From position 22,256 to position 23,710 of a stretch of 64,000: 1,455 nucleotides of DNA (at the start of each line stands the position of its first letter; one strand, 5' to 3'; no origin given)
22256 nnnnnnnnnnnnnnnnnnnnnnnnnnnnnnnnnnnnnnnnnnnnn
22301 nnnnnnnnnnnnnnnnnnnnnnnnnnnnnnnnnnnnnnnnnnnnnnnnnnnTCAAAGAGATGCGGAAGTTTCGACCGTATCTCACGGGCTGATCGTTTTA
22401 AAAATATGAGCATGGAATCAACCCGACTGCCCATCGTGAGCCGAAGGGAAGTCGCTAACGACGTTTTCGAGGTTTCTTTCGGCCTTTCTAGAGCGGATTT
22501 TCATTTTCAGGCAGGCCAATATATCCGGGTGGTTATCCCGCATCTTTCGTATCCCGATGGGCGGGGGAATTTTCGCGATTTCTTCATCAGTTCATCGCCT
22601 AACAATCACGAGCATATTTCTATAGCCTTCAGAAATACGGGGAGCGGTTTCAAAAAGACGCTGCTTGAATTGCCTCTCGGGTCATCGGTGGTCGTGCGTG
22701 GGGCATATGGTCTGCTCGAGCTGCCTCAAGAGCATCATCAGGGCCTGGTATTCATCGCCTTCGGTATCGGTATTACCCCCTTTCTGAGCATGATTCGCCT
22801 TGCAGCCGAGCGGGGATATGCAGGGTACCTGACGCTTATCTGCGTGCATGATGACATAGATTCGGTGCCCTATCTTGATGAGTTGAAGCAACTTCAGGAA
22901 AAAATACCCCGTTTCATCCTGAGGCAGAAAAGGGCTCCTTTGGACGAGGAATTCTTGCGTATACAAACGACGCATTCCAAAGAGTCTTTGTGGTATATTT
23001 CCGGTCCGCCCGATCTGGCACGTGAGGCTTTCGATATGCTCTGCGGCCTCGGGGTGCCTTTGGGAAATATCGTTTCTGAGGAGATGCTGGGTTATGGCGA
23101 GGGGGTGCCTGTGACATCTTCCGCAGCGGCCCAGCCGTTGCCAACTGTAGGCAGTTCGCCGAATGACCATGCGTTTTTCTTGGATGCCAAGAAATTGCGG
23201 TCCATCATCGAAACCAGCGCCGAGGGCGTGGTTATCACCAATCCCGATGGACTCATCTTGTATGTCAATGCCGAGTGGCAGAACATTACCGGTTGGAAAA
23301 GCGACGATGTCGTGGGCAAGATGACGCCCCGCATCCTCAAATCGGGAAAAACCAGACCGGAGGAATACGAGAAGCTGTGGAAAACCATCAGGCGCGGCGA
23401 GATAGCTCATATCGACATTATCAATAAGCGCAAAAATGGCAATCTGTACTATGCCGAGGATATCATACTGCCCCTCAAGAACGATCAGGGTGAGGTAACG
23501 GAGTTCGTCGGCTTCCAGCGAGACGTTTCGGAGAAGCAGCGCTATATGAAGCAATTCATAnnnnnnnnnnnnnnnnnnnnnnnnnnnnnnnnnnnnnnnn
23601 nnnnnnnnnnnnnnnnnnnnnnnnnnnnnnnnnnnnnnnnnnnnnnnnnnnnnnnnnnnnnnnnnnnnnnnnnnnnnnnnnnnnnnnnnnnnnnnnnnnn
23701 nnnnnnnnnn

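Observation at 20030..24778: Ferredoxin-NADP-reductase-like flavoprotein domain occurs twice: stand-alone and fused to a PAS-PAS-histidine kinase, flanking a sensor-only HAMP-PAS membrane protein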

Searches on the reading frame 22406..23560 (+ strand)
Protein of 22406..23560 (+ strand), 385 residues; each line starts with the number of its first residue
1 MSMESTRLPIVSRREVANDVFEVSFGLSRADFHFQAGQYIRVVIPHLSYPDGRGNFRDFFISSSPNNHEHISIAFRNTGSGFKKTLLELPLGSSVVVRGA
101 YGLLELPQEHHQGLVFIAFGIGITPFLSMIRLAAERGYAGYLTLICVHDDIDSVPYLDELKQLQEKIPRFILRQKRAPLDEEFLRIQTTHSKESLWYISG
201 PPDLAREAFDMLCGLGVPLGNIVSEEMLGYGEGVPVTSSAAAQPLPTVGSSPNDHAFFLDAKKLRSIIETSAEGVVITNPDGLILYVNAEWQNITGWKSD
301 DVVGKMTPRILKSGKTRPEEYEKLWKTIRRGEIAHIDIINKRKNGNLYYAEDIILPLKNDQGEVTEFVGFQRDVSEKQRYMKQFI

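Call 23: search_protein_representatives(protein=window:22406-23560:+)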
Query: 385 residues. Proteins with E-value up to 0.001 (for the whole library): 109753; up to 1e-10: 43938; up to 1e-30: 1213. The best 150 are listed.
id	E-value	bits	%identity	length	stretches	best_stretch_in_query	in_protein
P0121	2.8e-122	424.7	45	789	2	4-385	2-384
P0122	2.7e-83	296.4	42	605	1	9-382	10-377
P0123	1.6e-77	277.4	38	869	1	8-379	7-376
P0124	5.7e-76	272.2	42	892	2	9-231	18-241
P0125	8.7e-75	268.3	26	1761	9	274-380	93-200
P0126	8.9e-74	265.0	33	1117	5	260-379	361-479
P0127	4.7e-73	262.6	41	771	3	6-225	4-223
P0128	5.2e-73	262.5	40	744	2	9-226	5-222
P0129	4.2e-72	259.5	25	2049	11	279-380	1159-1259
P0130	5.4e-71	255.9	27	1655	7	271-378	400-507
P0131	7.6e-71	255.4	33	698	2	10-379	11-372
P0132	1.6e-70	254.3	39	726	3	7-220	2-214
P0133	1.4e-69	251.3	39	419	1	7-380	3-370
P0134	7.7e-69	248.8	34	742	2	6-378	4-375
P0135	1.4e-68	247.9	40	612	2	5-209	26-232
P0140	5.7e-66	239.3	37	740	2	6-368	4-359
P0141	9.4e-66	238.6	37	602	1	8-378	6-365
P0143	8.0e-65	235.6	37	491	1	4-379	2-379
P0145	1.4e-62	228.2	35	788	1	2-379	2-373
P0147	1.7e-62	227.9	38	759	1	8-378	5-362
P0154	3.8e-61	223.5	37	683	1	7-382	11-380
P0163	2.9e-58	214.0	34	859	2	9-378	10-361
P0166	2.2e-57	211.0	34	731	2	10-384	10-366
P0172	3.3e-56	207.2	35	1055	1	10-382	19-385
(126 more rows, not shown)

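Call 30: find_encoding_contigs(protein=P0121, flank=10000, max_places=4)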
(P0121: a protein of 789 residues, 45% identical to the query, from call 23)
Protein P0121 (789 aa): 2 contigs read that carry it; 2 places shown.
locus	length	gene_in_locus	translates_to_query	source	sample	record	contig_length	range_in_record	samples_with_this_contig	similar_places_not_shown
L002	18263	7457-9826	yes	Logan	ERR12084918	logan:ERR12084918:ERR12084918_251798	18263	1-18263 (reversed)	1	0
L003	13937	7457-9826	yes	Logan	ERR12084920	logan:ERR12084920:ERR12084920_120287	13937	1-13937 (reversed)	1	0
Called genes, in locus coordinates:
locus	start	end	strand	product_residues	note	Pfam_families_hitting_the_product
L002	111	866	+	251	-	PF01145:Band_7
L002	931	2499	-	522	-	PF01676:Metalloenzyme, PF06415:iPGM_N, PF01663:Phosphodiest (weak)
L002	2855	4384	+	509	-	PF12072:RNase_Y_N, PF26594:KH_NusA_2nd (faint), PF00013:KH_1, PF01966:HD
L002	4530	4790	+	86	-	PF00216:Bac_DNA_binding, PF18291:HU-HIG, PF14908:HU-CCDC81_euk_1 (weak)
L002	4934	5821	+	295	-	PF00175:NAD_binding_1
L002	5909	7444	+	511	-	PF05228:CHASE4, PF00989:PAS (weak), PF13188:PAS_8 (faint), PF13426:PAS_9 (faint), PF08447:PAS_3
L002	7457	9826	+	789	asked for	PF00989:PAS, PF08448:PAS_4, PF13426:PAS_9, PF08447:PAS_3, PF00989:PAS, PF08448:PAS_4, PF13426:PAS_9, PF00512:HisKA, +2 more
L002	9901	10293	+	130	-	PF00072:Response_reg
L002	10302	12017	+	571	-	PF05157:MshEN, PF00437:T2SSE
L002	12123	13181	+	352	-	PF00482:T2SSF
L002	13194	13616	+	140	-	PF07963:N_methyl (weak)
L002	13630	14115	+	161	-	-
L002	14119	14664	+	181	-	PF07963:N_methyl (faint)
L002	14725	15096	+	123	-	-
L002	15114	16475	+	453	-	PF13399:LytR_C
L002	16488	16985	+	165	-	PF07963:N_methyl (weak)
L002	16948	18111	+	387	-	-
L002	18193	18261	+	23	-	?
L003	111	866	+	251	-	PF01145:Band_7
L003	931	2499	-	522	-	PF01676:Metalloenzyme, PF06415:iPGM_N, PF01663:Phosphodiest (weak)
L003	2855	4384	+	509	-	PF12072:RNase_Y_N, PF26594:KH_NusA_2nd (faint), PF00013:KH_1, PF01966:HD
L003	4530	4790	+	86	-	PF00216:Bac_DNA_binding, PF18291:HU-HIG, PF14908:HU-CCDC81_euk_1 (weak)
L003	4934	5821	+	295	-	PF00175:NAD_binding_1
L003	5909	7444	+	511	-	PF05228:CHASE4, PF00989:PAS (weak), PF13188:PAS_8 (faint), PF13426:PAS_9 (faint), PF08447:PAS_3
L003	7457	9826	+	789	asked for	PF00989:PAS, PF08448:PAS_4, PF13426:PAS_9, PF08447:PAS_3, PF00989:PAS, PF08448:PAS_4, PF13426:PAS_9, PF00512:HisKA, +2 more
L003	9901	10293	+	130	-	PF00072:Response_reg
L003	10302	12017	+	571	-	PF05157:MshEN, PF00437:T2SSE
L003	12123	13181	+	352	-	PF00482:T2SSF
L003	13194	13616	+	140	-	PF07963:N_methyl (weak)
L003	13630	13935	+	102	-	?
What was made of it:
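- The adjacency of the stand-alone FNR and the CHASE4 sensor is conserved in L002/L003 (call 30).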

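Call 36: find_related_loci(query=A3, collection=genome_contigs, flank=6000)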
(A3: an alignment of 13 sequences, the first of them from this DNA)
Query A3 (385 aa) in genome_contigs; peptide patterns used: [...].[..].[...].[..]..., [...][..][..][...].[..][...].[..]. (x = any residue, [..] = any of these).
600 stretches matched a pattern (row limit reached: there are more); 442 encode a relative of the query (tblastn E <= 1e-3); the best 80 are kept; 80 distinct loci.
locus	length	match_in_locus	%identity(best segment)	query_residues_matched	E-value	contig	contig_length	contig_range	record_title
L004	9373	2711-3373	44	10-230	3e-49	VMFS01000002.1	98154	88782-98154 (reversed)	MAG: Parcubacteria group bacterium Gr01-1014_30 G01um101430_scaffold_58, whole genome shotgun sequence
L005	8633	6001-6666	42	10-230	1e-46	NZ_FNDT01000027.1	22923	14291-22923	Arthrobacter subterraneus strain NP_1H, whole genome shotgun sequence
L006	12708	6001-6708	38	8-230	2e-37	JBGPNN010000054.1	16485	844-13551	MAG: bacterium isolate OBJ_0618_7090110_213 k141_6318088_length_16485_cov_48.7090, whole genome shotgun sequence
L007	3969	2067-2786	32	3-230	6e-29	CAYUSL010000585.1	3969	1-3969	MAG TPA_asm: uncultured bacterium isolate binchicken_co118_326 genome assembly, contig: NODE_34851_length_3969_cov_12.67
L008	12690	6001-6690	31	13-230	1e-28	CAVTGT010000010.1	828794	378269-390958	MAG: uncultured Nitrospiraceae bacterium isolate MFD06229.bin.1.242 genome assembly, contig: contig_4470, whole genome s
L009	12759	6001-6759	32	2-241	5e-28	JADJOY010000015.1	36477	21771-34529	MAG: Deltaproteobacteria bacterium isolate Fred_18-Q3-R57-64_BATAC.269 tig00011045-10-363730, whole genome shotgun seque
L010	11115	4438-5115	31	14-230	3e-27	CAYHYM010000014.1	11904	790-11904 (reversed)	MAG TPA_asm: uncultured Gammaproteobacteria bacterium isolate ERP119705_co17_338 genome assembly, contig: NODE_7705_leng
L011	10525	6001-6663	31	12-230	2e-26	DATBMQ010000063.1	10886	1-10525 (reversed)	MAG TPA_asm: Steroidobacteraceae bacterium isolate SMAG_U4002 k141_3055426, whole genome shotgun sequence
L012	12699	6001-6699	31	10-230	3e-26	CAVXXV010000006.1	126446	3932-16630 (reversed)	MAG: uncultured Acidobacteriota bacterium isolate MFD08700.bin.1.2 genome assembly, contig: contig_14151, whole genome s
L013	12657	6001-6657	32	25-230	4e-26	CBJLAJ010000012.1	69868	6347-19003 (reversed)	MAG TPA_asm: uncultured Paraburkholderia sp. isolate SRR27822703_binner23_Refined_5 genome assembly, contig: ERZ27338705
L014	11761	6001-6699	31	10-230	8e-26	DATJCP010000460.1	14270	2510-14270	MAG TPA_asm: Candidimonas sp. isolate SMAG_U15384 k141_177245, whole genome shotgun sequence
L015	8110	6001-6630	31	32-230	1e-25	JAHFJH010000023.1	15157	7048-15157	MAG: Candidatus Doudnabacteria bacterium isolate nzgw381 NODE_2536_length_15158_cov_4.072355, whole genome shotgun seque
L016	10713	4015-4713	31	8-230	2e-25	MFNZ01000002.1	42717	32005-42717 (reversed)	MAG: Candidatus Levybacteria bacterium RIFCSPHIGHO2_02_FULL_37_13 rifcsphigho2_02_scaffold_1006, whole genome shotgun se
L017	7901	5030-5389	43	259-379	1e-25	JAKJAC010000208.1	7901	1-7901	MAG: Chloroflexota bacterium isolate UR.bin201 NODE_208_length_7901_cov_2.922290, whole genome shotgun sequence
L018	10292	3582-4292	40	264-379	2e-25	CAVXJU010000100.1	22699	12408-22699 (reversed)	MAG: Terriglobia bacterium isolate MFD03044.bin.2.17 genome assembly, contig: contig_84847, whole genome shotgun sequenc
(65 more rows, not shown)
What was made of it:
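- Tried and rejected: Species-genome scan for fused relatives (call 36).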

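Call 38: list_cluster_members(proteins=[P0121, P0122, P0123, P0124, P0131, P0134, P0145, P0147, P0154, P0172])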
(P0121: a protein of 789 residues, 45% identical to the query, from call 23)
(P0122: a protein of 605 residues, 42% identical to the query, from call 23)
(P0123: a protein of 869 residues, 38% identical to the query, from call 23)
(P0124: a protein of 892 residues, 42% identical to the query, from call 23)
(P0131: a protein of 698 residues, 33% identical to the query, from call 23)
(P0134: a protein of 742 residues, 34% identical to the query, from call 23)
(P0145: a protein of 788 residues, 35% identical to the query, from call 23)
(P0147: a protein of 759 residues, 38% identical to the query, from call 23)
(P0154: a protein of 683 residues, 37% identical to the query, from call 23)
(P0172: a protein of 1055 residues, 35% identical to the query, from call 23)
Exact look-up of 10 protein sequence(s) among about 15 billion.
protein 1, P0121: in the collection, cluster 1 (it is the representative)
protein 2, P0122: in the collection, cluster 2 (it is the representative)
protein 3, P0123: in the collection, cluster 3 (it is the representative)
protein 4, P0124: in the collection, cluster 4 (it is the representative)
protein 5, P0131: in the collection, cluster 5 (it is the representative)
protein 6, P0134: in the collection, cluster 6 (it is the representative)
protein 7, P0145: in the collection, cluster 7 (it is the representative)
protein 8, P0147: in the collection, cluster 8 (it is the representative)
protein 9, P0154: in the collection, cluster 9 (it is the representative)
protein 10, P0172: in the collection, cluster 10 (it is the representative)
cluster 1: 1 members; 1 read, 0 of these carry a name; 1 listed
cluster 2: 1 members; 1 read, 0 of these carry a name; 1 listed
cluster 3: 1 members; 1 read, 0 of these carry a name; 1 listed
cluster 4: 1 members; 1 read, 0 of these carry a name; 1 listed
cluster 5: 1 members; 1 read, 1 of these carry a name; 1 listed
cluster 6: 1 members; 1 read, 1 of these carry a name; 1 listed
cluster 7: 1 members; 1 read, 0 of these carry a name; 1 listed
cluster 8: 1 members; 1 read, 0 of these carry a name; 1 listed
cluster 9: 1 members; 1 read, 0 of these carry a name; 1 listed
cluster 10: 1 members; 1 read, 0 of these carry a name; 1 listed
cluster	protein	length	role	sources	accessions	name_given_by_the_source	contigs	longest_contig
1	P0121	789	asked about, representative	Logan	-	-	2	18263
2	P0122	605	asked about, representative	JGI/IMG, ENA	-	-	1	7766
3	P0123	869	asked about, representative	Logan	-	-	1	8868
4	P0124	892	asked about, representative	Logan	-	-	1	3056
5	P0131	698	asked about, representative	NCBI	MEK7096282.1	MAG: PAS domain S-box protein, partial [Patescibacteria group bacterium]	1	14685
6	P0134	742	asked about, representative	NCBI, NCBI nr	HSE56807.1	MAG TPA: PAS domain-containing protein [Candidatus Paceibacterota bacterium] | PAS domain-containing protein [Candidatus Paceibacterota bacterium]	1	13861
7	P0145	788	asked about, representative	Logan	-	-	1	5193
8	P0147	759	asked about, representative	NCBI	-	-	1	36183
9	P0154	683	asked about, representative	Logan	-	-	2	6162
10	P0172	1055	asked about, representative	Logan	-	-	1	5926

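Call 39: find_encoding_contigs(protein=P0147, flank=6000, max_places=2)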
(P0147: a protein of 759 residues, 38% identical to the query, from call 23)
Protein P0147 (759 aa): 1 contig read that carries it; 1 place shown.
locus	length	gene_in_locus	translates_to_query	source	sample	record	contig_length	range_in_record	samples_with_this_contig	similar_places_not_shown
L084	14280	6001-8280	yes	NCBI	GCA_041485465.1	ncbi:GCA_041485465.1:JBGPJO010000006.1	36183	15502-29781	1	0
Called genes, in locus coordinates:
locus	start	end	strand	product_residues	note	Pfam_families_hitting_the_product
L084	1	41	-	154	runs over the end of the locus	-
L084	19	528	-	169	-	-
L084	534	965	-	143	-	-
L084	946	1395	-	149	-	-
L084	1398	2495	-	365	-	PF00482:T2SSF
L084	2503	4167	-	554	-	PF05157:MshEN (weak), PF00437:T2SSE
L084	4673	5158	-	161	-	-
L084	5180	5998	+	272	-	-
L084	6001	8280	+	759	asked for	PF00175:NAD_binding_1, PF00989:PAS, PF08448:PAS_4 (weak), PF13426:PAS_9, PF08447:PAS_3, PF13426:PAS_9 (weak), PF00512:HisKA, PF02518:HATPase_c, +1 more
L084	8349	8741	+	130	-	PF00072:Response_reg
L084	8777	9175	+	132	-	PF00072:Response_reg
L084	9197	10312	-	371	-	PF02353:CMAS, PF13489:Methyltransf_23, PF01728:FtsJ (weak), PF08241:Methyltransf_11, PF08242:Methyltransf_12, PF13649:Methyltransf_25, PF13847:Methyltransf_31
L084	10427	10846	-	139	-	PF14325:DUF4383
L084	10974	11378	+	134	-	-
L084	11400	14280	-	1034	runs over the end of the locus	PF00873:ACR_tran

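Call 40: find_encoding_contigs(protein=P0134, flank=6000, max_places=2)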
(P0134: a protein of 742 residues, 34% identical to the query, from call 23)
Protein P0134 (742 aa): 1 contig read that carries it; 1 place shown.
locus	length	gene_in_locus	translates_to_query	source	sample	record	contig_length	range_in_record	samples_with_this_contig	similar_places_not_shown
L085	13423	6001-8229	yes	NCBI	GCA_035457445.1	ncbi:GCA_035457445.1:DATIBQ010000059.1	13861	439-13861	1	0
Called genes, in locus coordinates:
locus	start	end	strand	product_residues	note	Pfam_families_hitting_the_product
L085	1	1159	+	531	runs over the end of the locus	PF00009:GTP_EFTU, PF22042:EF-G_D2, PF03144:GTP_EFTU_D2, PF00679:EFG_C, PF21018:BipA_C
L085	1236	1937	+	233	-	PF05724:TPMT (weak), PF01209:Ubie_methyltran, PF02353:CMAS, PF13489:Methyltransf_23, PF13847:Methyltransf_31, PF08241:Methyltransf_11, PF08242:Methyltransf_12, PF13649:Methyltransf_25, +2 more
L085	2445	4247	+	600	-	PF13884:Peptidase_S74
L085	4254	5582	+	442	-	-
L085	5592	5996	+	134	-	PF00072:Response_reg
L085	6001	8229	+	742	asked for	PF00970:FAD_binding_6, PF00989:PAS, PF13426:PAS_9, PF08447:PAS_3, PF00989:PAS, PF13426:PAS_9, PF00512:HisKA, PF02518:HATPase_c, +3 more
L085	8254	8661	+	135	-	PF00072:Response_reg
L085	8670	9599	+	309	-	PF03462:PCRF, PF00472:RF-1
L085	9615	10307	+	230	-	PF02463:SMC_N (faint), PF00931:NB-ARC (faint), PF00005:ABC_tran, PF13304:AAA_21 (faint)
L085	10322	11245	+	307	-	PF18075:FtsX_ECD, PF02687:FtsX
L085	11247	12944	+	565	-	PF06418:CTP_synth_N, PF00117:GATase, PF07722:Peptidase_C26 (faint)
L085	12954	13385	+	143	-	-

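Call 41: find_encoding_contigs(protein=P0131, flank=6000, max_places=2)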
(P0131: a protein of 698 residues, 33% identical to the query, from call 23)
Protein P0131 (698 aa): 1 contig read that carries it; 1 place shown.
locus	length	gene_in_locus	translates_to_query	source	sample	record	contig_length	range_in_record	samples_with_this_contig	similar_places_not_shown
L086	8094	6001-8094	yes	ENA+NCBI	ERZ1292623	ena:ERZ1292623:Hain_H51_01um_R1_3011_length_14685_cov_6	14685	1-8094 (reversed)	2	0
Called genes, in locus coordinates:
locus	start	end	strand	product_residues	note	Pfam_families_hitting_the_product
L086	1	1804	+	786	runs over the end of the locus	PF19077:Big_13 (faint), PF00041:fn3 (weak), PF16656:Pur_ac_phosph_N, PF13620:CarboxypepD_reg (weak), PF00578:AhpC-TSA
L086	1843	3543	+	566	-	PF14827:dCache_3, PF17203:sCache_3_2 (faint), PF17201:Cache_3-Cache_2, PF17202:sCache_3_3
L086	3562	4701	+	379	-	PF13379:NMT1_2, PF09084:NMT1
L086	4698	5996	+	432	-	PF02743:dCache_1, PF00672:HAMP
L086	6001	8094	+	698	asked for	PF00970:FAD_binding_6 (weak), PF00175:NAD_binding_1, PF00989:PAS, PF08447:PAS_3, PF13426:PAS_9, PF00989:PAS, PF08448:PAS_4, PF13426:PAS_9, +1 more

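Call 42: find_encoding_contigs(protein=P0123, flank=6000, max_places=2)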
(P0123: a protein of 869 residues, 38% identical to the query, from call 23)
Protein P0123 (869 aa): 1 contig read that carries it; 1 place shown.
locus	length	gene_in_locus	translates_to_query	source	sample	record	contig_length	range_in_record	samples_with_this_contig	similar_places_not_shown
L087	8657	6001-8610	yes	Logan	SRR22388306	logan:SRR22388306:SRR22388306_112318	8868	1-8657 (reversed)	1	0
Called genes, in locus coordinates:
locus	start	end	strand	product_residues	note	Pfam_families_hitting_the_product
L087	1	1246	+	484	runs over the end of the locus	?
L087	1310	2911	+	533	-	PF14827:dCache_3, PF17203:sCache_3_2 (faint), PF17201:Cache_3-Cache_2, PF17202:sCache_3_3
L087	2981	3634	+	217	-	-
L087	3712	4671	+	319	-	PF00672:HAMP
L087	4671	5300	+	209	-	-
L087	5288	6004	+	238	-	-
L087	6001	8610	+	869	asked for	PF00175:NAD_binding_1, PF08030:NAD_binding_6 (faint), PF00989:PAS, PF08448:PAS_4, PF13188:PAS_8 (weak), PF13426:PAS_9, PF00512:HisKA, PF02518:HATPase_c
